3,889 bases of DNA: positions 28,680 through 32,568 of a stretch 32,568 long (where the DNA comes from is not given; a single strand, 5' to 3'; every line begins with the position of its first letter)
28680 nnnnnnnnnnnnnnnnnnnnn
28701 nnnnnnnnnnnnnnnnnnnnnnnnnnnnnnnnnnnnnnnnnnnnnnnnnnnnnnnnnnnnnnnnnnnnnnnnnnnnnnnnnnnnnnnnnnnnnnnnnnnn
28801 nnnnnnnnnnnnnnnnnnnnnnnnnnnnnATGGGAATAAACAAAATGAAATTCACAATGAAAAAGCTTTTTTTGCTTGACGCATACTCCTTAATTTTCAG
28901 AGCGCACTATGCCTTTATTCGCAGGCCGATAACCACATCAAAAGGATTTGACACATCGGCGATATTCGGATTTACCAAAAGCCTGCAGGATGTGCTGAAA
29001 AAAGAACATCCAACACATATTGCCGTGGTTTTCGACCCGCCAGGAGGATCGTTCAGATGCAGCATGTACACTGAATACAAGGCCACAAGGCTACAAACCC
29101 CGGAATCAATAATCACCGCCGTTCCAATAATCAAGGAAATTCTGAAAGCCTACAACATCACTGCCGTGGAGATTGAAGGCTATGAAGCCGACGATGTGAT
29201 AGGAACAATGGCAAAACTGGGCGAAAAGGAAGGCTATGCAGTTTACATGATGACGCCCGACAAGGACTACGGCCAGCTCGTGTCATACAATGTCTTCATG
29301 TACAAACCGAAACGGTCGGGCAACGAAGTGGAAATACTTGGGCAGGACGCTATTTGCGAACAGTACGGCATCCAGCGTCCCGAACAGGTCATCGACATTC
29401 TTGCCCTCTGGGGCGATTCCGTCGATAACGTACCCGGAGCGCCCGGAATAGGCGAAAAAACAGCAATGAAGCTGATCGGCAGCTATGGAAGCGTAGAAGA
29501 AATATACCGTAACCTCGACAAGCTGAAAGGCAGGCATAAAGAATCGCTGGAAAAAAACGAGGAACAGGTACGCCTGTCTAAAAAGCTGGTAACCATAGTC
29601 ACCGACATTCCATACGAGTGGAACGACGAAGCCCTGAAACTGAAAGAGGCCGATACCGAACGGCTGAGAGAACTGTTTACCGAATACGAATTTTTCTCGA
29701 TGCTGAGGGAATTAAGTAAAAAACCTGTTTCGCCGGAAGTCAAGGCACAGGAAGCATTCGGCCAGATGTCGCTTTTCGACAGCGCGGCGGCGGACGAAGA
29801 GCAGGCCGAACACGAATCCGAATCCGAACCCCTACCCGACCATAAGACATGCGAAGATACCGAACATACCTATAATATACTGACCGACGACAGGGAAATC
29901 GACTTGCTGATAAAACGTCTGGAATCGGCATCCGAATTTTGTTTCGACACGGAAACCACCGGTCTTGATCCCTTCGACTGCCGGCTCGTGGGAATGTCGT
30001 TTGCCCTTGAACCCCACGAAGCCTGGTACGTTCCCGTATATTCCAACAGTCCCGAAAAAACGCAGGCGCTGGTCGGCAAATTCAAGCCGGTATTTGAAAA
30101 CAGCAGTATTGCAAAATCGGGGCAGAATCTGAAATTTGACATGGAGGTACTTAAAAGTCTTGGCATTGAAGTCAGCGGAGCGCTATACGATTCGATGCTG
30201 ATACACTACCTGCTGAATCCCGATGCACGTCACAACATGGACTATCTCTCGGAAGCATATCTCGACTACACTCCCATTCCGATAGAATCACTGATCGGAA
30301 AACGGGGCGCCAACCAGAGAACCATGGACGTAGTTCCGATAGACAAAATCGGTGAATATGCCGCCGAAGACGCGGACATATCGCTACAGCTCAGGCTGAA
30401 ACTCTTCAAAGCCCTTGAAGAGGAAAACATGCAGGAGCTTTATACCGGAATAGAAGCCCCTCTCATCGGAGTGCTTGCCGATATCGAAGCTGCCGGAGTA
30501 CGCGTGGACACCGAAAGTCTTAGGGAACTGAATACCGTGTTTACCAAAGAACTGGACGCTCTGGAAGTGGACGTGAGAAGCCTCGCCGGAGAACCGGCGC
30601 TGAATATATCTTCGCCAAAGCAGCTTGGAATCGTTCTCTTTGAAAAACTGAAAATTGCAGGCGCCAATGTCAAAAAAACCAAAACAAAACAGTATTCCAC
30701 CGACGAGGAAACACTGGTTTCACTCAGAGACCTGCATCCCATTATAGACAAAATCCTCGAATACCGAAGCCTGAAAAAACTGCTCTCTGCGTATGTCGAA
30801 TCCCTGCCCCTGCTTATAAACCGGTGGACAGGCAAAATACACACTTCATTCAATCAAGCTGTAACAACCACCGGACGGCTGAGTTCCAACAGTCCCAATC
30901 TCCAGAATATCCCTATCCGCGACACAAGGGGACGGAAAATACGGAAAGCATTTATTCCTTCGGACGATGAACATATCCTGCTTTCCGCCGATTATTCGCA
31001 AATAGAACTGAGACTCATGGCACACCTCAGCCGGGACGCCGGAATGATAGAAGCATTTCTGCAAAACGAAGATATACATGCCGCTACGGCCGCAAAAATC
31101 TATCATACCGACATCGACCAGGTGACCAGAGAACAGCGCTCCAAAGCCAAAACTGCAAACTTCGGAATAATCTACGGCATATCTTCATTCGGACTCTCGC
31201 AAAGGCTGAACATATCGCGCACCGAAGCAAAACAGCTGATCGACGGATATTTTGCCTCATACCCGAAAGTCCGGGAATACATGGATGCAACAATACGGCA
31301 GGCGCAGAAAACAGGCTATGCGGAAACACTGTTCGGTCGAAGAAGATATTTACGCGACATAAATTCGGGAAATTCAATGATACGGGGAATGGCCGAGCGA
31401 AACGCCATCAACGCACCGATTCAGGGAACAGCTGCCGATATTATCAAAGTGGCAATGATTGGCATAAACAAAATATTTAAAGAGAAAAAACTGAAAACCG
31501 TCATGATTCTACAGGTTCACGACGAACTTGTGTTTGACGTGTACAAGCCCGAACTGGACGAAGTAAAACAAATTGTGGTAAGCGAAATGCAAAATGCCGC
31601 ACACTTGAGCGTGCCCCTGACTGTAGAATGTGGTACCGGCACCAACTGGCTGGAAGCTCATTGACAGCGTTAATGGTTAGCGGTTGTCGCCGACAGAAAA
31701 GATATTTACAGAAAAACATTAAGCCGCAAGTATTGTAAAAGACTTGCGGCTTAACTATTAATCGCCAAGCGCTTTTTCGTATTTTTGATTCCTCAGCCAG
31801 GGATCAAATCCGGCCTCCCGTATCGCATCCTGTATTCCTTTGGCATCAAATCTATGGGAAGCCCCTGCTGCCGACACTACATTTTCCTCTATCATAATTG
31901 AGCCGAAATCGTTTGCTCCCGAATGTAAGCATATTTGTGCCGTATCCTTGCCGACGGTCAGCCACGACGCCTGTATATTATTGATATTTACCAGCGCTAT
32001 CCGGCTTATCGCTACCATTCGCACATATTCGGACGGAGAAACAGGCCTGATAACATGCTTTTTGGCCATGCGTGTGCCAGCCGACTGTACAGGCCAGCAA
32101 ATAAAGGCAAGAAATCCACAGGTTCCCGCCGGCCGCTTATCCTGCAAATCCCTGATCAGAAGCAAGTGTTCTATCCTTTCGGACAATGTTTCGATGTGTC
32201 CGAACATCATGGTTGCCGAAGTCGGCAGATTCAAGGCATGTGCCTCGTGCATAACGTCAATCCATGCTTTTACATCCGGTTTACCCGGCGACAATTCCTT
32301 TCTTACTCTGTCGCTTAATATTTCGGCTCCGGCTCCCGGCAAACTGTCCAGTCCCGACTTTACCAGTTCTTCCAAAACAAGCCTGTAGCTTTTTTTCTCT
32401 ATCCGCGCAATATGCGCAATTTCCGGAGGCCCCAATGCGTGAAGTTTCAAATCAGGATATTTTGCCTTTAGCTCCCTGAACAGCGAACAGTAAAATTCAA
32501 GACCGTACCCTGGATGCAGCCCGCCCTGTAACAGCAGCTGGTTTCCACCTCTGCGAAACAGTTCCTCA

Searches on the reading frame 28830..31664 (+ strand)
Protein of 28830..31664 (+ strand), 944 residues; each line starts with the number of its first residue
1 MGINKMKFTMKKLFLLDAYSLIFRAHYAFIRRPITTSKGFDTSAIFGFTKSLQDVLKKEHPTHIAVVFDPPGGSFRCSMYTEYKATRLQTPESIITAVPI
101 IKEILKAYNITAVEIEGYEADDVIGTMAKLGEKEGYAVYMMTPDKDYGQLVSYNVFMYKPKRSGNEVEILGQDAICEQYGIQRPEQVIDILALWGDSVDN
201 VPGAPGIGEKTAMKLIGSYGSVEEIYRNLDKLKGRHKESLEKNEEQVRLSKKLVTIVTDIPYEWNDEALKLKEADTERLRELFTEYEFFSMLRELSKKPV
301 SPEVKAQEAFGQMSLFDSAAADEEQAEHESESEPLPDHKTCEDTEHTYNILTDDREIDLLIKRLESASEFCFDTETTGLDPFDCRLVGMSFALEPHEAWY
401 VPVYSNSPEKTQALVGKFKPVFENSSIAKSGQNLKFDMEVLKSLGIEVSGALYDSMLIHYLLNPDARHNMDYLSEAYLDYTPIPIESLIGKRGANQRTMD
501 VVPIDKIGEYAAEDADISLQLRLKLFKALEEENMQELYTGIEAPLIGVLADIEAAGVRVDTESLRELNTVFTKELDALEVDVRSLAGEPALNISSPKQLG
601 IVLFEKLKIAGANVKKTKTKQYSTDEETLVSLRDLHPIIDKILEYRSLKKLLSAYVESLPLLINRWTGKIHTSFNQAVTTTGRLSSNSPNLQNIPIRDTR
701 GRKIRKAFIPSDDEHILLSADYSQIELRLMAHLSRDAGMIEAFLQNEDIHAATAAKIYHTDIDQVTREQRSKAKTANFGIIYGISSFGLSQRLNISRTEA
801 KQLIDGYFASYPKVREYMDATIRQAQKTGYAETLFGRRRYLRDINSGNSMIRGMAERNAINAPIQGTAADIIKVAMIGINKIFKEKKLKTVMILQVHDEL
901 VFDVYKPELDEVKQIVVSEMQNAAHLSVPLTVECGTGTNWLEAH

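Call 9: search_protein_families(library=pfam, proteins=[window:28830-31664:+], max_evalue=0.001)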
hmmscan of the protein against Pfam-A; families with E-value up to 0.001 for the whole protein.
window:28830-31664:+ (944 aa): 5 families
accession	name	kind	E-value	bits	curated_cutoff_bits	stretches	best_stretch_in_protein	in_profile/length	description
PF00476.26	DNA_pol_A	-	7.1e-161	535.8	34.3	1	562-942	2-381/381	DNA polymerase family A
PF02739.22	5_3_exonuc_N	-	1.3e-53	181.5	34.3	1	12-180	1-164/164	5'-3' exonuclease, N-terminal resolvase-like domain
PF01367.25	5_3_exonuc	-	2.2e-33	115.1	40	1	183-276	2-96/97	5'-3' exonuclease, C-terminal SAM fold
PF01612.26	DNA_pol_A_exo1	-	1.9e-29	103.1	23.6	1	348-529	1-172/173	3'-5' exonuclease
PF22619.2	DNA_polI_exo1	-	1.1e-05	25.7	27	1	383-477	12-100/140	DNA polymerase I, ribonuclease H-like domain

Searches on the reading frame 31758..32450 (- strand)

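Call 28: search_protein_families(library=pfam, proteins=[window:31758-32450:-], max_evalue=0.001)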
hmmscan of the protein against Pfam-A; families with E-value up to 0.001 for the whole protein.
window:31758-32450:- (230 aa): 2 families
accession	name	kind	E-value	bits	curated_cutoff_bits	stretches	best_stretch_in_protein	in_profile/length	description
PF19288.4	CofH_C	-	6.5e-59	197.7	27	1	111-226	2-118/125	CofH/MqnC C-terminal region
PF04055.27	Radical_SAM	-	4.2e-06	27.5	29.5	1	25-98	93-165/166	Radical SAM superfamily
